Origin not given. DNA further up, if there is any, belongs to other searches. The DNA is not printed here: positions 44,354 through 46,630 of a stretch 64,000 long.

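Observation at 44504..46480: Minimal Mfd: RID plus translocase only, lacking both the UvrA-recruiting D1a/D2 module and the autoinhibitory D7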

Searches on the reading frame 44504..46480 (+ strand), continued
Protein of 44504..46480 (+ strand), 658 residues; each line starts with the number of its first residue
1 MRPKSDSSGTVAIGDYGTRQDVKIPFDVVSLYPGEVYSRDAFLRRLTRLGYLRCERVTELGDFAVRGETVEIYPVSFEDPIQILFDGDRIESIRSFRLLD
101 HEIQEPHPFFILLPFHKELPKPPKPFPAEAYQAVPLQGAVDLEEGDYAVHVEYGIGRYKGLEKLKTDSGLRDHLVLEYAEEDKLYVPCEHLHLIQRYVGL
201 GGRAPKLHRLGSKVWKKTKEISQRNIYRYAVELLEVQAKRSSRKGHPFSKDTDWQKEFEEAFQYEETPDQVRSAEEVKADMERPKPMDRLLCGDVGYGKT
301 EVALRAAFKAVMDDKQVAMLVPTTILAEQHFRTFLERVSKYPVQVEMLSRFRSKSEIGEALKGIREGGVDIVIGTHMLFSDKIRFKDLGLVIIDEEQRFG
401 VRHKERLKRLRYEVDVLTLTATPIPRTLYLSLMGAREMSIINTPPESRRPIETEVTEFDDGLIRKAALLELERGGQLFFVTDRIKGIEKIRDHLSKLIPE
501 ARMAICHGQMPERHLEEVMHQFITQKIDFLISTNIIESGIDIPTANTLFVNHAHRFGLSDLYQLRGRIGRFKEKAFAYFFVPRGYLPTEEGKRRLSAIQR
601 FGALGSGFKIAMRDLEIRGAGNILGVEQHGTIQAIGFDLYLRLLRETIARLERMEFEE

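Call 6: find_homologous_proteins(query=window:44504-46480:+, max_evalue=1e-20)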
Query window:44504-46480:+ (658 aa): 8000 proteins with E <= 1e-20 among 8000 candidates; the best 120 are listed.
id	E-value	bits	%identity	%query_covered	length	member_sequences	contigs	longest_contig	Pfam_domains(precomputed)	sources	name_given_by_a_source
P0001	0.0e+0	1384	100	94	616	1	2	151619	PF02559.23,PF00270.36,PF17757.7,PF00271.38,PF04851.22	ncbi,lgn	-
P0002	0.0e+0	1093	77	95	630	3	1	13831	PF02559.23,PF00270.36,PF17757.7,PF00271.38,PF04851.22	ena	-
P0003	0.0e+0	1066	77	92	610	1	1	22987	PF02559.23,PF00270.36,PF17757.7,PF00271.38,PF04851.22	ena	-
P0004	0.0e+0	1060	72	100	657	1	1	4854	PF02559.23,PF00270.36,PF14814.12,PF17757.7,PF00271.38,PF04851.22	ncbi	ncbi:MAG: transcription-repair coupling factor [Candidatus Omnitrophota bacterium]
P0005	0.0e+0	1057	75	95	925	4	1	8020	PF13145.13,PF00639.28,PF02559.23,PF00270.36,PF17757.7,PF13624.12,PF00271.38,PF04851.22,PF13616.13,PF13623.12,PF09312.17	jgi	-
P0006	0.0e+0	1051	76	92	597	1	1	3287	PF02559.23,PF00270.36,PF17757.7,PF00271.38,PF04851.22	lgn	-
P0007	0.0e+0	1043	75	93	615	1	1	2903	PF02559.23,PF00270.36,PF17757.7,PF00271.38,PF04851.22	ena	-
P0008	2.5e-286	970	72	90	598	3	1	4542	PF02559.23,PF00270.36,PF17757.7,PF00271.38,PF04851.22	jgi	-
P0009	4.5e-275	932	66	95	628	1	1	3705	PF02559.23,PF00270.36,PF14814.12,PF17757.7,PF00271.38,PF04851.22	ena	-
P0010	1.8e-272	924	66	96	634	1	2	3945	PF02559.23,PF00270.36,PF14814.12,PF17757.7,PF00271.38,PF04851.22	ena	-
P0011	5.6e-270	916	66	96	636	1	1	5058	PF02559.23,PF00270.36,PF14814.12,PF17757.7,PF00271.38,PF04851.22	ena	-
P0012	2.4e-248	844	59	96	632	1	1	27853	PF02559.23,PF00270.36,PF17757.7,PF00271.38,PF04851.22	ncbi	-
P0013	4.6e-245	833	59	95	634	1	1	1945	PF02559.23,PF00270.36,PF14814.12,PF17757.7,PF00271.38,PF04851.22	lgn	-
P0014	1.0e-243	829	59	95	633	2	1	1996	PF02559.23,PF00270.36,PF14814.12,PF17757.7,PF00271.38,PF04851.22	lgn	-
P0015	2.3e-241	821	59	95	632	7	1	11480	PF02559.23,PF00270.36,PF17757.7,PF00271.38,PF04851.22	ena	-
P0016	7.1e-240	816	58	95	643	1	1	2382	PF02559.23,PF00270.36,PF17757.7,PF00271.38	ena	-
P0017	9.0e-240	816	58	95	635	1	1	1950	PF02559.23,PF00270.36,PF17757.7,PF00271.38,PF04851.22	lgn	-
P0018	1.9e-239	815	59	95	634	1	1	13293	PF02559.23,PF00270.36,PF17757.7,PF00271.38,PF22590.3,PF04851.22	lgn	-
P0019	2.2e-239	815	58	95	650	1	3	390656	PF02559.23,PF00270.36,PF17757.7,PF00271.38,PF04851.22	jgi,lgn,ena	-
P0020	2.5e-239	814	58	95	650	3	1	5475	PF02559.23,PF00270.36,PF14814.12,PF17757.7,PF00271.38,PF04851.22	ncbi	-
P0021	2.7e-239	814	58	95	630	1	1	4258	PF02559.23,PF00270.36,PF17757.7,PF00271.38,PF04851.22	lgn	-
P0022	6.6e-239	813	57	95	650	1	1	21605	PF02559.23,PF00270.36,PF14814.12,PF17757.7,PF00271.38,PF04851.22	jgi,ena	-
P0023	2.0e-238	811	59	95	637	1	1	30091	PF02559.23,PF00270.36,PF17757.7,PF00271.38,PF04851.22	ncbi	-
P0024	2.4e-238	811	58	95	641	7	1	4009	PF02559.23,PF00270.36,PF17757.7,PF00271.38,PF04851.22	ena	-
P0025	3.3e-238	811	56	96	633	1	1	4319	PF02559.23,PF00270.36,PF17757.7,PF00271.38,PF22590.3,PF04851.22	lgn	-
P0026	4.0e-237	807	58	95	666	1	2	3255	PF02559.23,PF00270.36,PF17757.7,PF00271.38,PF04851.22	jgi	jgi:transcription-repair coupling factor (superfamily II helicase)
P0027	5.7e-237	807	57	95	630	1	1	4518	PF02559.23,PF00270.36,PF14814.12,PF17757.7,PF00271.38,PF04851.22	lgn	-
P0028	7.0e-237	806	57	95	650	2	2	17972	PF02559.23,PF00270.36,PF17757.7,PF00271.38,PF04851.22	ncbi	-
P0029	8.1e-237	806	58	95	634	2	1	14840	PF02559.23,PF00270.36,PF17757.7,PF00271.38,PF04851.22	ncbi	ncbi:MAG: transcription-repair coupling factor [Candidatus Omnitrophota bacterium]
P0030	8.3e-237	806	57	95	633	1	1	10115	PF02559.23,PF00270.36,PF17757.7,PF00271.38,PF04851.22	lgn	-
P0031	1.4e-236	805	58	95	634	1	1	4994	PF02559.23,PF00270.36,PF17757.7,PF00271.38,PF04851.22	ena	-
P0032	1.6e-236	805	58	96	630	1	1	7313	PF02559.23,PF00270.36,PF17757.7,PF00271.38,PF04851.22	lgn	-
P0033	1.8e-236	805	58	95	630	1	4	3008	PF02559.23,PF00270.36,PF17757.7,PF00271.38,PF04851.22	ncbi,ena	-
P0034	3.8e-236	804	57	95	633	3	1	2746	PF02559.23,PF00270.36,PF17757.7,PF00271.38,PF04851.22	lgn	-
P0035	5.5e-236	803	58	95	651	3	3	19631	PF02559.23,PF00270.36,PF17757.7,PF00271.38,PF04851.22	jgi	jgi:transcription-repair coupling factor (superfamily II helicase)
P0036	7.8e-236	803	57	95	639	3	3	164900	PF02559.23,PF00270.36,PF14814.12,PF17757.7,PF00271.38,PF04851.22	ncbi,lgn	-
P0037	8.9e-236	803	57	95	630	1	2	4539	PF02559.23,PF00270.36,PF17757.7,PF00271.38,PF22590.3,PF04851.22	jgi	-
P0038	1.3e-235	802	57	95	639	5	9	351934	PF02559.23,PF00270.36,PF17757.7,PF00271.38,PF04851.22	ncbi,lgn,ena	-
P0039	1.6e-235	802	58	95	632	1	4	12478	PF02559.23,PF00270.36,PF17757.7,PF00271.38,PF04851.22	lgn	-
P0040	1.6e-235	802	57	95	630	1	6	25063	PF02559.23,PF00270.36,PF14814.12,PF17757.7,PF00271.38,PF22590.3,PF04851.22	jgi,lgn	-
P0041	2.8e-235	801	58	95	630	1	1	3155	PF02559.23,PF00270.36,PF17757.7,PF00271.38,PF04851.22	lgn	-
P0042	7.8e-235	800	57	95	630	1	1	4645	PF02559.23,PF00270.36,PF17757.7,PF00271.38,PF04851.22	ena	-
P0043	9.4e-235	799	57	95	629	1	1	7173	PF02559.23,PF00270.36,PF14814.12,PF17757.7,PF00271.38,PF04851.22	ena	-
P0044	1.1e-234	799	57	95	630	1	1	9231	PF02559.23,PF00270.36,PF17757.7,PF00271.38,PF04851.22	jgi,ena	-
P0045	1.2e-234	799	57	96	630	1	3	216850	PF02559.23,PF00270.36,PF17757.7,PF00271.38,PF04851.22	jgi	jgi:transcription-repair coupling factor (superfamily II helicase)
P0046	1.2e-234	799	57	95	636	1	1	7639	PF02559.23,PF00270.36,PF17757.7,PF00271.38,PF04851.22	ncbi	-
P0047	1.4e-234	799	57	95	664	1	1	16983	PF02559.23,PF00270.36,PF17757.7,PF00271.38,PF04851.22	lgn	-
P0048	1.4e-234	799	57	95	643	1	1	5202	PF02559.23,PF00270.36,PF14814.12,PF17757.7,PF00271.38,PF04851.22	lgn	-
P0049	1.5e-234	799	58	95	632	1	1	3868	PF02559.23,PF00270.36,PF17757.7,PF00271.38,PF04851.22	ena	-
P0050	1.5e-234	799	57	95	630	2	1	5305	PF02559.23,PF00270.36,PF14814.12,PF17757.7,PF00271.38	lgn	-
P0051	1.5e-234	799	57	95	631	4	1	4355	PF02559.23,PF00270.36,PF17757.7,PF00271.38,PF04851.22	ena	-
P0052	1.6e-234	799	58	95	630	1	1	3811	PF02559.23,PF00270.36,PF17757.7,PF00271.38,PF04851.22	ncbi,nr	ncbi:MAG: transcription-repair coupling factor [Candidatus Omnitrophota bacterium]|nr:transcription-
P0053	1.9e-234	798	57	96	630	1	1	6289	PF02559.23,PF00270.36,PF17757.7,PF00271.38,PF22590.3,PF04851.22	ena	-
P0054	2.2e-234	798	58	95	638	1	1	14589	PF02559.23,PF00270.36,PF17757.7,PF00271.38,PF04851.22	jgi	jgi:transcription-repair coupling factor (superfamily II helicase)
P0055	2.6e-234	798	57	95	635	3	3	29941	PF02559.23,PF00270.36,PF14814.12,PF17757.7,PF00271.38,PF04851.22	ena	-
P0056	3.8e-234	797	58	95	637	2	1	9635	PF02559.23,PF00270.36,PF17757.7,PF00271.38,PF04851.22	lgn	-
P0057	4.0e-234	797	57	95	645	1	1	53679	PF02559.23,PF00270.36,PF17757.7,PF00271.38,PF04851.22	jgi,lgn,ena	-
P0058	4.1e-234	797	56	96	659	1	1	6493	PF02559.23,PF00270.36,PF17757.7,PF00271.38,PF04851.22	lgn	-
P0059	4.2e-234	797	56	95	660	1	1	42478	PF02559.23,PF00270.36,PF14814.12,PF17757.7,PF00271.38,PF22590.3,PF04851.22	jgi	jgi:transcription-repair coupling factor (superfamily II helicase)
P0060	5.7e-234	797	58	95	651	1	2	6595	PF02559.23,PF00270.36,PF17757.7,PF00271.38,PF04851.22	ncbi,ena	-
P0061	7.8e-234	796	57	95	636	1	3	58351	PF02559.23,PF00270.36,PF17757.7,PF00271.38,PF04851.22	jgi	jgi:transcription-repair coupling factor (superfamily II helicase)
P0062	8.7e-234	796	57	95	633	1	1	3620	PF02559.23,PF00270.36,PF17757.7,PF00271.38,PF04851.22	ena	-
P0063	9.4e-234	796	56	96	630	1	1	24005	PF02559.23,PF00270.36,PF17757.7,PF00271.38,PF22590.3,PF04851.22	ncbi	-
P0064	1.0e-233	796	57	95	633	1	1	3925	PF02559.23,PF00270.36,PF17757.7,PF00271.38,PF04851.22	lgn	-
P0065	1.0e-233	796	57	96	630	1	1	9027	PF02559.23,PF00270.36,PF17757.7,PF00271.38,PF04851.22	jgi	-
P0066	1.1e-233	796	58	95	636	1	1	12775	PF02559.23,PF00270.36,PF17757.7,PF00271.38,PF22590.3,PF04851.22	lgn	-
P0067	1.4e-233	795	56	95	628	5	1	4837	PF02559.23,PF00270.36,PF17757.7,PF00271.38,PF04851.22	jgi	jgi:transcription-repair coupling factor (superfamily II helicase)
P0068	1.4e-233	795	56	95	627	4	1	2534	PF02559.23,PF00270.36,PF17757.7,PF00271.38,PF22590.3,PF04851.22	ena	-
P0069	1.5e-233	795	56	95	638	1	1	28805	PF02559.23,PF00270.36,PF17757.7,PF00271.38,PF22590.3,PF04851.22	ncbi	ncbi:transcription-repair coupling factor [Candidatus Omnitrophota bacterium]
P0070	2.0e-233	795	57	95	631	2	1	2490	PF02559.23,PF00270.36,PF17757.7,PF00271.38,PF04851.22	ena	-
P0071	2.0e-233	795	57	95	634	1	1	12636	PF02559.23,PF00270.36,PF17757.7,PF00271.38,PF04851.22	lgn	-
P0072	2.3e-233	795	57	95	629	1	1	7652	PF02559.23,PF00270.36,PF17757.7,PF00271.38,PF04851.22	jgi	-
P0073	3.2e-233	794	57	95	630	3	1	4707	PF02559.23,PF00270.36,PF17757.7,PF00271.38,PF04851.22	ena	-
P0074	3.2e-233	794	58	95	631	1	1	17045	PF02559.23,PF00270.36,PF17757.7,PF00271.38,PF04851.22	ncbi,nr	ncbi:MAG: transcription-repair coupling factor [Candidatus Omnitrophota bacterium]|nr:transcription-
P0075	3.3e-233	794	57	95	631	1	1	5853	PF02559.23,PF00270.36,PF17757.7,PF00271.38,PF04851.22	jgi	jgi:transcription-repair coupling factor (superfamily II helicase)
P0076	3.8e-233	794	57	95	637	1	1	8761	PF02559.23,PF00270.36,PF17757.7,PF00271.38,PF04851.22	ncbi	-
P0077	4.2e-233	794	57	95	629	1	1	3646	PF02559.23,PF00270.36,PF17757.7,PF00271.38,PF04851.22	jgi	-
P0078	4.4e-233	794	57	95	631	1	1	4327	PF02559.23,PF00270.36,PF17757.7,PF00271.38,PF04851.22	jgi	jgi:transcription-repair coupling factor (superfamily II helicase)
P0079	4.8e-233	794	58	95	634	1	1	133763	PF02559.23,PF00270.36,PF17757.7,PF00271.38,PF04851.22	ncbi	-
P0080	5.0e-233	794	57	95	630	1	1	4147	PF02559.23,PF00270.36,PF17757.7,PF00271.38,PF04851.22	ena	-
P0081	5.1e-233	794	58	95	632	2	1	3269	PF02559.23,PF00270.36,PF17757.7,PF00271.38,PF04851.22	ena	-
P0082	6.4e-233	793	57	95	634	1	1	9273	PF02559.23,PF00270.36,PF17757.7,PF00271.38,PF04851.22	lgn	-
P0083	6.6e-233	793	55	95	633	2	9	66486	PF02559.23,PF00270.36,PF14814.12,PF17757.7,PF00271.38,PF04851.22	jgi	jgi:transcription-repair coupling factor (superfamily II helicase)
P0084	6.8e-233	793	56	95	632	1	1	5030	PF02559.23,PF00270.36,PF17757.7,PF00271.38,PF04851.22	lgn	-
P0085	6.9e-233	793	58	95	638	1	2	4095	PF02559.23,PF00270.36,PF17757.7,PF00271.38,PF04851.22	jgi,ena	-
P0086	7.0e-233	793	57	95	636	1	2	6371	PF02559.23,PF00270.36,PF17757.7,PF00271.38,PF04851.22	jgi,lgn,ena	-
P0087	8.3e-233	793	57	95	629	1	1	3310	PF02559.23,PF00270.36,PF17757.7,PF00271.38,PF04851.22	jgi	-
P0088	8.3e-233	793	58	95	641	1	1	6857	PF02559.23,PF00270.36,PF17757.7,PF00271.38,PF04851.22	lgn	-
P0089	8.7e-233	793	57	96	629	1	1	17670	PF02559.23,PF00270.36,PF17757.7,PF00271.38,PF04851.22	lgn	-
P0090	8.7e-233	793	58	95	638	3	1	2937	PF02559.23,PF00270.36,PF17757.7,PF00271.38,PF04851.22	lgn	-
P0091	1.3e-232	792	56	95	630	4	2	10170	PF02559.23,PF00270.36,PF17757.7,PF00271.38,PF04851.22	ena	-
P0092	1.5e-232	792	57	95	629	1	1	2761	PF02559.23,PF00270.36,PF17757.7,PF00271.38,PF04851.22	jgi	-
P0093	1.7e-232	792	56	96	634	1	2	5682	PF02559.23,PF00270.36,PF17757.7,PF00271.38,PF04851.22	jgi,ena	-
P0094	1.8e-232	792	57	95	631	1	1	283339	PF02559.23,PF00270.36,PF17757.7,PF00271.38,PF04851.22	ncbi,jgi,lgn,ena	ncbi:MAG: transcription-repair coupling factor [Candidatus Omnitrophota bacterium]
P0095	2.0e-232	792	57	95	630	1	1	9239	PF02559.23,PF00270.36,PF17757.7,PF00271.38,PF22590.3,PF04851.22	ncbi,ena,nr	ncbi:MAG: transcription-repair coupling factor [Omnitrophica bacterium]|nr:transcription-repair coup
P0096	2.2e-232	791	55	95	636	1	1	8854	PF02559.23,PF00270.36,PF17757.7,PF00271.38,PF04851.22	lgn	-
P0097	3.4e-232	791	57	95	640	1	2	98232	PF02559.23,PF00270.36,PF17757.7,PF00271.38,PF04851.22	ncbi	ncbi:transcription-repair coupling factor [Candidatus Omnitrophota bacterium]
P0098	3.7e-232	791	56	96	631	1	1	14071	PF02559.23,PF00270.36,PF14814.12,PF17757.7,PF00271.38,PF22590.3,PF04851.22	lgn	-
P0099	4.0e-232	791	56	93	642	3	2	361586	PF02559.23,PF00270.36,PF17757.7,PF00271.38,PF04851.22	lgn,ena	-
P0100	4.0e-232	791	57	96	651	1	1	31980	PF02559.23,PF00270.36,PF14814.12,PF17757.7,PF00271.38,PF04851.22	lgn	-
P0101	4.2e-232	791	57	95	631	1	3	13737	PF02559.23,PF00270.36,PF17757.7,PF00271.38,PF04851.22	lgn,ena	-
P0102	4.3e-232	790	57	96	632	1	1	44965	PF02559.23,PF00270.36,PF17757.7,PF00271.38,PF04851.22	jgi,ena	-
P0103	5.1e-232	790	56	95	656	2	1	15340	PF02559.23,PF00270.36,PF17757.7,PF00271.38,PF04851.22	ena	-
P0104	6.1e-232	790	57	95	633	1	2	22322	PF02559.23,PF00270.36,PF17757.7,PF00271.38,PF04851.22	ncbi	-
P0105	7.0e-232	790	56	95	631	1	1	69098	PF02559.23,PF00270.36,PF17757.7,PF00271.38,PF04851.22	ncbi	ncbi:MAG: transcription-repair coupling factor [Candidatus Omnitrophota bacterium]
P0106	7.0e-232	790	58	93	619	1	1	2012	PF02559.23,PF00270.36,PF17757.7,PF00271.38,PF04851.22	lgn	-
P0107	7.1e-232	790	58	95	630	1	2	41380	PF02559.23,PF00270.36,PF17757.7,PF00271.38,PF04851.22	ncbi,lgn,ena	-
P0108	7.1e-232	790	57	95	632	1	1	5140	PF02559.23,PF00270.36,PF17757.7,PF00271.38,PF04851.22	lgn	-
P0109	7.3e-232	790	57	95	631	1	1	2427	PF02559.23,PF00270.36,PF17757.7,PF00271.38,PF04851.22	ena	-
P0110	7.8e-232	790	58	95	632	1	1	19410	PF02559.23,PF00270.36,PF17757.7,PF00271.38,PF04851.22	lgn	-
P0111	7.8e-232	790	57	95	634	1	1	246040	PF02559.23,PF00270.36,PF17757.7,PF00271.38,PF04851.22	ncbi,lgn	-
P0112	8.9e-232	789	57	95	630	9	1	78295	PF02559.23,PF00270.36,PF17757.7,PF00271.38,PF04851.22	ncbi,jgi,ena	-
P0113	9.3e-232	789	57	95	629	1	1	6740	PF02559.23,PF00270.36,PF17757.7,PF00271.38,PF04851.22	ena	-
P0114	9.3e-232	789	58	93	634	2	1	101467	PF02559.23,PF00270.36,PF17757.7,PF00271.38,PF04851.22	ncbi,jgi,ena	ncbi:MAG: transcription-repair coupling factor [Candidatus Omnitrophota bacterium]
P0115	9.9e-232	789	56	95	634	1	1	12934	PF02559.23,PF00270.36,PF17757.7,PF00271.38,PF04851.22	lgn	-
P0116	1.0e-231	789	57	95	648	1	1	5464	PF02559.23,PF00270.36,PF17757.7,PF00271.38,PF04851.22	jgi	jgi:transcription-repair coupling factor (superfamily II helicase)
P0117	1.0e-231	789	57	95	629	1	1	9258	PF02559.23,PF00270.36,PF17757.7,PF00271.38,PF04851.22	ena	-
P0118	1.3e-231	789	56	95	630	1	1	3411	PF02559.23,PF00270.36,PF00176.30,PF17757.7,PF00271.38,PF22590.3,PF04851.22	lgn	-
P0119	1.6e-231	789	57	95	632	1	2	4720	PF02559.23,PF00270.36,PF17757.7,PF00271.38,PF04851.22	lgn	-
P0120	1.6e-231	789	56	95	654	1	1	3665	PF02559.23,PF00270.36,PF17757.7,PF00271.38,PF22590.3,PF04851.22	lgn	-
